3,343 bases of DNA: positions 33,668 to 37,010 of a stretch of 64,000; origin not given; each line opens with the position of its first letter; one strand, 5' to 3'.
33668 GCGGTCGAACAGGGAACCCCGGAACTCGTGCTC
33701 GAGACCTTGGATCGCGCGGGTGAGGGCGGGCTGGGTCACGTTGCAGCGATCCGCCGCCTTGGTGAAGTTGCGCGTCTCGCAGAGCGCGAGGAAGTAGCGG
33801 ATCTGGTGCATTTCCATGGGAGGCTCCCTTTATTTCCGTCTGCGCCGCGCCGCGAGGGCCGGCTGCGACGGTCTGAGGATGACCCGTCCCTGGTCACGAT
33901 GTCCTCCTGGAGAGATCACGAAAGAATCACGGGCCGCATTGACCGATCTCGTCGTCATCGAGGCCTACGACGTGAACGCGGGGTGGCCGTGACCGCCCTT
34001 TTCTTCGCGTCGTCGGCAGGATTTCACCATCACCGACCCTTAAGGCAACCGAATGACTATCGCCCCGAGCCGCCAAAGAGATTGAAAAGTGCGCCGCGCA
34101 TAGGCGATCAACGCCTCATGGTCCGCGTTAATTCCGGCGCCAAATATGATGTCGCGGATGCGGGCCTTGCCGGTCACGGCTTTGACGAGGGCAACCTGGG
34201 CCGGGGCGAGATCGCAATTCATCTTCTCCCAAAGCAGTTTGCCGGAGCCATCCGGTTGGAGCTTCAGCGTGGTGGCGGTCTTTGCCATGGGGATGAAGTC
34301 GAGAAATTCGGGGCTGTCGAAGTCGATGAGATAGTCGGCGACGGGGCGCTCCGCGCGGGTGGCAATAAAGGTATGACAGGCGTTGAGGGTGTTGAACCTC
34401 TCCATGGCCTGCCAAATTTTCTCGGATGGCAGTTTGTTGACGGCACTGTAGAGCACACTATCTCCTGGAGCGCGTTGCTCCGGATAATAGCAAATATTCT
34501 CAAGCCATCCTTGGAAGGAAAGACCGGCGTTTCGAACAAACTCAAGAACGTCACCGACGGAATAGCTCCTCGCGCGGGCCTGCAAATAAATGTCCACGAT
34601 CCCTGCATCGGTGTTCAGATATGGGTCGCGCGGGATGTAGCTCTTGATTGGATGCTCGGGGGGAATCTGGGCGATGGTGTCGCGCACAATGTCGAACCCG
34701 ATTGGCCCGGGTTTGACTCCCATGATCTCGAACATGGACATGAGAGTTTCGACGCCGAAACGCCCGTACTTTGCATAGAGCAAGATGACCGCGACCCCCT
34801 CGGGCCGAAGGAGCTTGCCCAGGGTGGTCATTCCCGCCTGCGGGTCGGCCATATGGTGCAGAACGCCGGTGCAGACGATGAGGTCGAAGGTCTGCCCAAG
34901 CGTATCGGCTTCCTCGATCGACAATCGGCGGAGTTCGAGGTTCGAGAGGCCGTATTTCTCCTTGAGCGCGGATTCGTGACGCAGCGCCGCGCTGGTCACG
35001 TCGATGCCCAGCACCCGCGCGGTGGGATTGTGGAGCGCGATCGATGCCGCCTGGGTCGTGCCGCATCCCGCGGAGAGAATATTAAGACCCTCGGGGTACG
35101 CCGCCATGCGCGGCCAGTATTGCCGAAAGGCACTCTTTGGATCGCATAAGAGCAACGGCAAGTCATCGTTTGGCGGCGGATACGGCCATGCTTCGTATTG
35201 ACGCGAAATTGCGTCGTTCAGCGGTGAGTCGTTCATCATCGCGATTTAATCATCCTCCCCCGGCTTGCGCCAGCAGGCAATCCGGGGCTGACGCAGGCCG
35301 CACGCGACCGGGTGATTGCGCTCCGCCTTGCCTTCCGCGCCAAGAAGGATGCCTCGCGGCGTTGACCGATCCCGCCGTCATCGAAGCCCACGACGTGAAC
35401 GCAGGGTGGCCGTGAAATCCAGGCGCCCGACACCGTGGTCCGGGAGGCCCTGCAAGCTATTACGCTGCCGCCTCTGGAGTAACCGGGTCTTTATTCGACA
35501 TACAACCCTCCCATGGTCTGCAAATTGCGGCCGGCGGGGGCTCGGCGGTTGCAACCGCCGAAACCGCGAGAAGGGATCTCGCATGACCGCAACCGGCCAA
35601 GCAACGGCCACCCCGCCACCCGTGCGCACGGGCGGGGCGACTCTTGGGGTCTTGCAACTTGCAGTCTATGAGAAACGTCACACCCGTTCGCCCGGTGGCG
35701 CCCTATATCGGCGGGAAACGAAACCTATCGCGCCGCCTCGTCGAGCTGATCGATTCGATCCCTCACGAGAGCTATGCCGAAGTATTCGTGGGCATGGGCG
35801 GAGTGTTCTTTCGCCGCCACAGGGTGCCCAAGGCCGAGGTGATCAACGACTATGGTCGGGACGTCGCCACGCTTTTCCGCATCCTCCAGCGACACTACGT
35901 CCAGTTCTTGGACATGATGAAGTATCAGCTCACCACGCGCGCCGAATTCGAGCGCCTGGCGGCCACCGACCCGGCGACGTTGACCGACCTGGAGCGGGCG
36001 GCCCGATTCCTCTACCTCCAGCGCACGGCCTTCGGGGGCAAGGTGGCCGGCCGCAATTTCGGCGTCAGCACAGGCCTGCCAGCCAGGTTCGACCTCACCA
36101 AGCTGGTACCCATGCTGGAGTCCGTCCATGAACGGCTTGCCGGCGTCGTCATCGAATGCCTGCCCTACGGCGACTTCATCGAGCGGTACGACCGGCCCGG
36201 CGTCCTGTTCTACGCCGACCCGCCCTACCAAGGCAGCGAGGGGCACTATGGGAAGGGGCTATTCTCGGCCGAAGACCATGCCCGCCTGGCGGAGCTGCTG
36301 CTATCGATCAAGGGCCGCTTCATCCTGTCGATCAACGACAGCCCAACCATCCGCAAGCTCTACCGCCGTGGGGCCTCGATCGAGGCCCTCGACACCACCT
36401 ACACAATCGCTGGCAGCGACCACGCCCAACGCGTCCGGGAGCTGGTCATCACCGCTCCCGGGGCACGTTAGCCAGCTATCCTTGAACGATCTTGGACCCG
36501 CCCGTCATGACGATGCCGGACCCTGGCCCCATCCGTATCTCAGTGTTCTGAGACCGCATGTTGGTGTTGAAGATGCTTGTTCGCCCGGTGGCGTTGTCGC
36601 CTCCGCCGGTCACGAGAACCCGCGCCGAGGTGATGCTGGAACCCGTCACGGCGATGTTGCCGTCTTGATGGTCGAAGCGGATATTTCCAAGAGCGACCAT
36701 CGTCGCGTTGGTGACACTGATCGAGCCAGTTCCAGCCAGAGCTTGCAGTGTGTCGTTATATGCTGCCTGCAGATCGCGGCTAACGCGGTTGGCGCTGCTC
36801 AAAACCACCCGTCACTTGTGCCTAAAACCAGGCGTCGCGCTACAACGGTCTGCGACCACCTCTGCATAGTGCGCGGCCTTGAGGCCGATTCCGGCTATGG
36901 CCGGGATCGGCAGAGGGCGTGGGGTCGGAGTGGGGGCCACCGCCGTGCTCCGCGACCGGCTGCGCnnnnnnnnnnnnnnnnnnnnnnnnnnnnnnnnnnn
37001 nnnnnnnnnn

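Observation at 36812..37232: Bufferin-type (DUF2282) RiPP precursor gene whose DUF692/MNIO maturase is cut off after ~32 codons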

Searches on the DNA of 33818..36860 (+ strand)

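Call 31: search_dna_similar(query=window:33818-36860:+, collection=plasmids, mode=distant, max_rows=15)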
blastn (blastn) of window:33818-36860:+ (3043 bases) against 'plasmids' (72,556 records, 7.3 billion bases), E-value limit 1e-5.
Records with a match: 19; places in all: 21; records where one place covers at least 80% of the query: 0.
Best place of each record, by identity: 80-90% 4; 60-80% 15.
By first word of the organism name: Rhizobium 5; Streptomyces 3; Azospirillum 2; Ochrobactrum 1; Sphingomonas 1; Thioclava 1; Agrobacterium 1; Roseomonas 1; Tritonibacter 1; Phyllobacterium 1; and 2 more.
By predicted mobility (MOB-suite, as given by PLSDB): non-mobilizable 11; mobilizable 5; conjugative 3.
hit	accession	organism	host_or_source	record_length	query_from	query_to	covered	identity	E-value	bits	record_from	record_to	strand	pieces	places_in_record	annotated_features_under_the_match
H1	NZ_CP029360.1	Azospirillum thermophilum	cell culture,hot spring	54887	1886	2527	21%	73.0%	8e-96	361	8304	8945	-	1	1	DNA adenine methylase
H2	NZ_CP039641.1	Azospirillum sp. TSH100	soil,soil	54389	1875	2527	21%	69.4%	3e-64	255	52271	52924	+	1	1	DNA adenine methylase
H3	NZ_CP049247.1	Rhizobium rhizoryzae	cell culture,soil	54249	1881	2527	21%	67.2%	3e-44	189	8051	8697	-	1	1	DNA adenine methylase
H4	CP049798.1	Ochrobactrum sp. WY7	Euphausia superba,whole organism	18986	1861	2439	19%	67.7%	3e-44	188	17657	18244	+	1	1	record has no annotation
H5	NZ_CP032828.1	Sphingomonas paeninsulae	whole organism,soil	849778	1875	2411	18%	72.2%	2e-71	279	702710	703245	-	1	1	none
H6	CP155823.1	Thioclava sp. 'Guangxiensis'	Bruguiera gymnorhiza,pure ...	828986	1968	2540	19%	67.5%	3e-31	146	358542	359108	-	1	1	DNA adenine methylase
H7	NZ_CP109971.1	Agrobacterium salinitolerans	-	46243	1974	2411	14%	72.0%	1e-49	206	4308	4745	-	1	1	DNA adenine methylase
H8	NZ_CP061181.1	Roseomonas haemaphysalidis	tick,pure culture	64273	2092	2434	11%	72.3%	9e-45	191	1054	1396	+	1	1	DNA adenine methylase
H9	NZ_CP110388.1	Tritonibacter mobilis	-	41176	1921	2228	10%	70.0%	3e-25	126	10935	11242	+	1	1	DNA adenine methylase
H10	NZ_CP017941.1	Phyllobacterium zundukense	Oxytropis triphylla,cell culture,root ...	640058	1956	2248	10%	70.2%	7e-27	131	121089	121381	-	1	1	DNA adenine methylase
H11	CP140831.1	Rhizobium ruizarguesonis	Trifolium pratense,whole organism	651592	1917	2191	9%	67.6%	5e-16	96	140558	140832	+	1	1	none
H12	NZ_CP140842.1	Rhizobium ruizarguesonis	Trifolium pratense,whole organism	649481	1917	2191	9%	67.6%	5e-16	96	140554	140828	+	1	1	none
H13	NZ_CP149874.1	Rhizobium sp. T1473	-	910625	2055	2249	6%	69.9%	1e-10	78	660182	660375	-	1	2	none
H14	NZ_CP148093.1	Rhizobium sp. T1470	Medicago sativa,cell culture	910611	2055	2249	6%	69.9%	1e-10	78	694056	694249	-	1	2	none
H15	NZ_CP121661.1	Sinorhizobium terangae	Desmanthus virgatus,cell culture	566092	2354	2522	6%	71.4%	1e-10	77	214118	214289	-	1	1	hypothetical protein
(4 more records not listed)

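Call 47: get_annotated_region(hit=H1, flank=5000)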
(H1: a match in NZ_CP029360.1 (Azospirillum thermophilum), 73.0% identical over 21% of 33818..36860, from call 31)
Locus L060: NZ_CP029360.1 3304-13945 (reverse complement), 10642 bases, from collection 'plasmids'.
description: Azospirillum thermophilum strain CFH 70021 plasmid unnamed5
organism: Azospirillum thermophilum (NCBI taxid 2202148)
taxonomy: Bacteria; Pseudomonadota; Alphaproteobacteria; Rhodospirillales; Azospirillaceae; Azospirillum; Azospirillum thermophilum
host: -; source: cell culture,hot spring; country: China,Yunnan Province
typing (MOB-suite, as given by PLSDB): non-mobilizable
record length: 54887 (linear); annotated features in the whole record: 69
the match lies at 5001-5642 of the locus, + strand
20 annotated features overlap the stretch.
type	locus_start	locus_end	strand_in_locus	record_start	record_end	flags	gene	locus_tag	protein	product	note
CDS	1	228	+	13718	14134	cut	-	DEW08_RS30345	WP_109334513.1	host-nuclease inhibitor Gam family protein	-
CDS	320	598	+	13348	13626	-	-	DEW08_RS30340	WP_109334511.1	hypothetical protein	-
CDS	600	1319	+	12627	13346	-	-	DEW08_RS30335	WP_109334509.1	DUF6362 family protein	-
CDS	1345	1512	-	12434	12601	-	-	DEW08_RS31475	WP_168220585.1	hypothetical protein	-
CDS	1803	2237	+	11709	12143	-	-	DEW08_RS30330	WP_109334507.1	hypothetical protein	-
CDS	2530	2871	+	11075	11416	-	-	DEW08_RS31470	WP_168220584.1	hypothetical protein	-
CDS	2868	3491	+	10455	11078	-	-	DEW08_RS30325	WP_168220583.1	hypothetical protein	-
CDS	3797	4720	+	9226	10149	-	-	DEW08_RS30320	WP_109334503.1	replication protein RepA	-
CDS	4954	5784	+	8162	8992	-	-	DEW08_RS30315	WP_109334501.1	DNA adenine methylase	GO:0032775 - DNA methylation on adenine [Evidence IEA]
CDS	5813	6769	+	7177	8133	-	-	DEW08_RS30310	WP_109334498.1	tyrosine-type recombinase/integrase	GO:0015074 - DNA integration [Evidence IEA]; GO:0006310 - DNA recombination [Evidence IEA]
CDS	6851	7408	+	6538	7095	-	-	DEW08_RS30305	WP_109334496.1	phosphoribosyltransferase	-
CDS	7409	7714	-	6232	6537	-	-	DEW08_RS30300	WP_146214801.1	HNH endonuclease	-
CDS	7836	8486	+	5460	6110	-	-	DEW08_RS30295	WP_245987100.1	DUF3164 family protein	-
CDS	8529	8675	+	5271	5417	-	-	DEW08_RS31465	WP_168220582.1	hypothetical protein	-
CDS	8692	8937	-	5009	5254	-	-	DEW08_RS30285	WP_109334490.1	transcriptional regulator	-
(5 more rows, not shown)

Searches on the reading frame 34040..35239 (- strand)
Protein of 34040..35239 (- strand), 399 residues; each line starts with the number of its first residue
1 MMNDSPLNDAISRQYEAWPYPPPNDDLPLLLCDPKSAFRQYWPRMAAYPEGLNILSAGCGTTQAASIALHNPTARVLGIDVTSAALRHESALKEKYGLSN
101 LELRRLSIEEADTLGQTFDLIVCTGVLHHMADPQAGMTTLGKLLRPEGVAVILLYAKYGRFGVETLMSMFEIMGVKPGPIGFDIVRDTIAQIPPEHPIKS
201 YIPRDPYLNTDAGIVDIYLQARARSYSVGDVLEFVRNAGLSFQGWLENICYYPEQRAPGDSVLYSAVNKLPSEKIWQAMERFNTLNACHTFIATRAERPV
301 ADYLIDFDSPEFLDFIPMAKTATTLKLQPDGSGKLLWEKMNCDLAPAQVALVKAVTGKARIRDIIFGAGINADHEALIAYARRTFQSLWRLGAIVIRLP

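Call 4: search_protein_families(library=pfam, proteins=[window:34040-35239:-], max_evalue=1)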
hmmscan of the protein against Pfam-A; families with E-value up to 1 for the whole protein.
window:34040-35239:- (399 aa): 12 families
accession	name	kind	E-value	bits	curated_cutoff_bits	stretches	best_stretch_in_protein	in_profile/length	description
PF08242.18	Methyltransf_12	-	1.6e-16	61.2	30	1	55-149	1-97/98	Methyltransferase domain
PF13847.12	Methyltransf_31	-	2.8e-16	59.9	27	1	51-153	4-110/145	Methyltransferase domain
PF08241.18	Methyltransf_11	-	6.8e-13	49.5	21.2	1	55-152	1-95/95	Methyltransferase domain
PF13649.12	Methyltransf_25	-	8e-13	49.3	27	1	54-148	1-97/97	Methyltransferase domain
PF13489.12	Methyltransf_23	-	1.3e-10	41.7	27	1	43-156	14-120/164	Methyltransferase domain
PF08003.17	Methyltransf_9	-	5e-05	22.8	23.8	1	51-151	116-216/315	Protein of unknown function (DUF1698)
PF01209.24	Ubie_methyltran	-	0.0046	16.8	20.1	1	39-164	36-163/233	ubiE/COQ5 methyltransferase family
PF05724.17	TPMT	-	0.015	15.4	26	1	36-88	24-74/218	Thiopurine S-methyltransferase (TPMT)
PF02353.26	CMAS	-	0.095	12.4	27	1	50-148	62-160/273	Mycolic acid cyclopropane synthetase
PF02390.23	Methyltransf_4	-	0.12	12.3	24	1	56-131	7-81/173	Putative methyltransferase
PF13679.12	Methyltransf_32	-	0.15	12.5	27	1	51-115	26-99/143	Methyltransferase domain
PF05219.18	DREV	-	0.23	11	26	1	94-158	128-192/265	DREV methyltransferase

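Call 15: search_protein_families(library=phrogs, proteins=[window:34040-35239:-], max_evalue=0.1)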
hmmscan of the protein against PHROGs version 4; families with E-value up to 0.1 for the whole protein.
window:34040-35239:- (399 aa): 5 families
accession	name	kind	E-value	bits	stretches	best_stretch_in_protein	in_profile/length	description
phrog_22502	-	other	1.8e-08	35.4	1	39-157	58-178/276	methyltransferase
phrog_4752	-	other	2e-05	25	1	53-152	54-158/241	tRNA methyltransferase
phrog_14544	-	unknown function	0.0039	17.1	1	50-152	122-224/323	-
phrog_9906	-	unknown function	0.025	15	0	54-130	109-182/272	-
phrog_17005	-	unknown function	0.069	13.8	0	223-243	34-54/78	-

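Call 16: search_protein_families(library=ncbifam, proteins=[window:34040-35239:-], max_evalue=1)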
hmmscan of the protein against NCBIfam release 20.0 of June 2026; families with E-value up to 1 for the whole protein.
window:34040-35239:- (399 aa): 22 families
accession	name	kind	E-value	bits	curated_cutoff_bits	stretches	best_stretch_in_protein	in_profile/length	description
TIGR01983.1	UbiG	equivalog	4.4e-11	42.5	102.95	1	50-152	49-151/228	bifunctional 2-polyprenyl-6-hydroxyphenol methylase/3-demethylubiquinol 3-O-methyltransferase UbiG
NF045667.1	MTase_DVU1556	equivalog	8.8e-09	35.1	155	1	45-152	17-119/213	DVU_1556 family methyltransferase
TIGR04290.1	meth_Rta_06860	hypoth_equivalog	9.4e-09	35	300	1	36-137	35-135/226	TIGR04290 family methyltransferase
NF043040.1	corrin_prot_MT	hypoth_equivalog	2.4e-08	33.7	180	1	48-152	38-147/216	corrinoid protein-associated methyltransferase CpaM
TIGR00452.1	TIGR00452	equivalog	7e-08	31.6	275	1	51-151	118-218/316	tRNA 5-methoxyuridine(34)/uridine 5-oxyacetic acid(34) synthase CmoB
NF041536.1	ArsM_DUF2284_UU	exception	9.7e-08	30.8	575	1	49-151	75-179/459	arsenite methyltransferase/DUF2284 domain selenoprotein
NF008264.0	PRK11036.1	equivalog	1.2e-07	31.5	366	1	50-159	44-154/261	tRNA uridine 5-oxyacetic acid(34) methyltransferase CmoM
NF011650.0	PRK15068.1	equivalog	9.5e-07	28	209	1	53-151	125-224/324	tRNA 5-methoxyuridine(34)/uridine 5-oxyacetic acid(34) synthase CmoB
TIGR02021.1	BchM-ChlM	equivalog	1.7e-06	27.6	158.9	1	49-156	53-156/218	magnesium protoporphyrin IX methyltransferase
NF047649.1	MTase_UXPK_star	exception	1.7e-06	27.2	460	1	51-149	78-178/283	methyltransferase/UXPK-star double selenoprotein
NF041537.1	ArsM_AhpD_UU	exception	4.6e-06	25.6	510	1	50-152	76-180/345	arsenite methyltransferase/AhpD domain selenoprotein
TIGR02072.1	BioC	equivalog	8.1e-06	25.8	184.95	1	53-151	37-131/244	malonyl-ACP O-methyltransferase BioC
NF008823.0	PRK11873.1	subfamily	1.4e-05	24.8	263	1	50-151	77-180/272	arsenite methyltransferase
NF004851.0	PRK06202.1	equivalog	3.6e-05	23.3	243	1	51-135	61-147/237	hypothetical protein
TIGR04345.1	ovoA_Cterm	equivalog_domain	0.00054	19.6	170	1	116-152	133-169/242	putative 4-mercaptohistidine N1-methyltransferase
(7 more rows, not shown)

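Call 17: search_protein_families(library=padloc, proteins=[window:34040-35239:-], max_evalue=0.1)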
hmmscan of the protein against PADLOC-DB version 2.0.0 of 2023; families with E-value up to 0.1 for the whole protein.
window:34040-35239:- (399 aa): 1 family
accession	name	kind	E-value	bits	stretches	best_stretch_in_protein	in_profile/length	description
PDLC04134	mad2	-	6.9e-11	39.6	1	39-158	280-400/492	mads_2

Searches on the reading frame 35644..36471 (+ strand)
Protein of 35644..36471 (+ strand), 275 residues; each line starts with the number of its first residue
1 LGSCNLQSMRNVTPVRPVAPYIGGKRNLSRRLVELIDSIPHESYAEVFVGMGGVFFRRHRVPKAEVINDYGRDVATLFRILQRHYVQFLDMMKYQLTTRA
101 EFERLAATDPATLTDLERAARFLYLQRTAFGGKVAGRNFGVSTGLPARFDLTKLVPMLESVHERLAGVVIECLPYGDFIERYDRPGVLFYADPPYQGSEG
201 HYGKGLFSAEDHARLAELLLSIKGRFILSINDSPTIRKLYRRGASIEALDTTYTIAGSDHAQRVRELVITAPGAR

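Call 4: search_protein_families(library=pfam, proteins=[window:35644-36471:+], max_evalue=1)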
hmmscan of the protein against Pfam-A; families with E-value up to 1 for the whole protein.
window:35644-36471:+ (275 aa): 1 family
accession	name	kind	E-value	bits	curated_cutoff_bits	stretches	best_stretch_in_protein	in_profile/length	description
PF02086.21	MethyltransfD12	-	2.8e-25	90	22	1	21-255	1-253/253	D12 class N6 adenine-specific DNA methyltransferase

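Call 15: search_protein_families(library=phrogs, proteins=[window:35644-36471:+], max_evalue=0.1)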
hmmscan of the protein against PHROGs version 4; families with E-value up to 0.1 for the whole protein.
window:35644-36471:+ (275 aa): 6 families
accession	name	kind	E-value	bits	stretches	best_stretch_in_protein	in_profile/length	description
phrog_56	-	other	1.4e-76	260.1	1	5-272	51-323/647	DNA methyltransferase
phrog_1996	-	other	1.5e-26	94.1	1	146-269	15-138/150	DNA methyltransferase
phrog_13242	-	unknown function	7.5e-18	65.7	1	23-231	33-230/450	-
phrog_26700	-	unknown function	5.3e-08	32.8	1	16-223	7-223/552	-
phrog_116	-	other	3.6e-07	29.9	1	44-260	538-765/779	DNA methyltransferase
phrog_23217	-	unknown function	0.021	16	1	15-68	3-53/109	-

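Call 16: search_protein_families(library=ncbifam, proteins=[window:35644-36471:+], max_evalue=1)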
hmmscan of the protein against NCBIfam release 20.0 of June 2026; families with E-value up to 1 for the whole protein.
window:35644-36471:+ (275 aa): 2 families
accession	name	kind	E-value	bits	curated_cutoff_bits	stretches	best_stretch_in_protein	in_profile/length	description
TIGR00571.1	dam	subfamily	4e-23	82.5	114.85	1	16-269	2-265/267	Dam family site-specific DNA-(adenine-N6)-methyltransferase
NF008152.0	PRK10904.1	equivalog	1.8e-06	27.5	441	1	42-267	29-264/271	adenine-specific DNA-methyltransferase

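Call 17: search_protein_families(library=padloc, proteins=[window:35644-36471:+], max_evalue=0.1)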
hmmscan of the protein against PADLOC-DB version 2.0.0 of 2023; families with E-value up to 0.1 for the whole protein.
window:35644-36471:+ (275 aa): 19 families
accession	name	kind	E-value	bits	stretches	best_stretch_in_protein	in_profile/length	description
PDLC03253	MTase_II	-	8.1e-52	174.4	1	15-270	3-251/253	Type II methyltransferase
PDLC03247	MTase_II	-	1.3e-28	98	1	20-269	7-262/282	Type II methyltransferase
PDLC03294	MTase_II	-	4.3e-28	96.7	1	15-270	4-269/272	Type II methyltransferase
PDLC03735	oMTase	-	5.7e-24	83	1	15-270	7-280/284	orphan methyltransferase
PDLC04018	PD-Lambda-5_B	-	7.7e-21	72.6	1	11-261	4-263/291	-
PDLC03244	MTase_II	-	2.7e-18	64.1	1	12-230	24-248/295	Type II methyltransferase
PDLC03358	MTase_II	-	3.1e-16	57.5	1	21-247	10-252/301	Type II methyltransferase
PDLC03729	oMTase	-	3e-15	54.4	1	17-268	6-265/275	orphan methyltransferase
PDLC03266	MTase_II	-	9.4e-15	52.8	1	11-269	10-281/285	Type II methyltransferase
PDLC03261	MTase_II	-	1.8e-13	47.7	1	14-264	23-279/643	Type II methyltransferase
PDLC03717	oMTase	-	9.6e-10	36.3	1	21-241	8-234/285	orphan methyltransferase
PDLC03383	MTase_II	-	1e-07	29.7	2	153-225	181-252/318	Type II methyltransferase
PDLC04019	PD-Lambda-5_B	-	0.00022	19.2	1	9-154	1-153/167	-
PDLC03344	MTase_II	-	0.00024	19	1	15-133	3-124/154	Type II methyltransferase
PDLC03264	MTase_II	-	0.00024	18.4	1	122-263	120-264/306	Type II methyltransferase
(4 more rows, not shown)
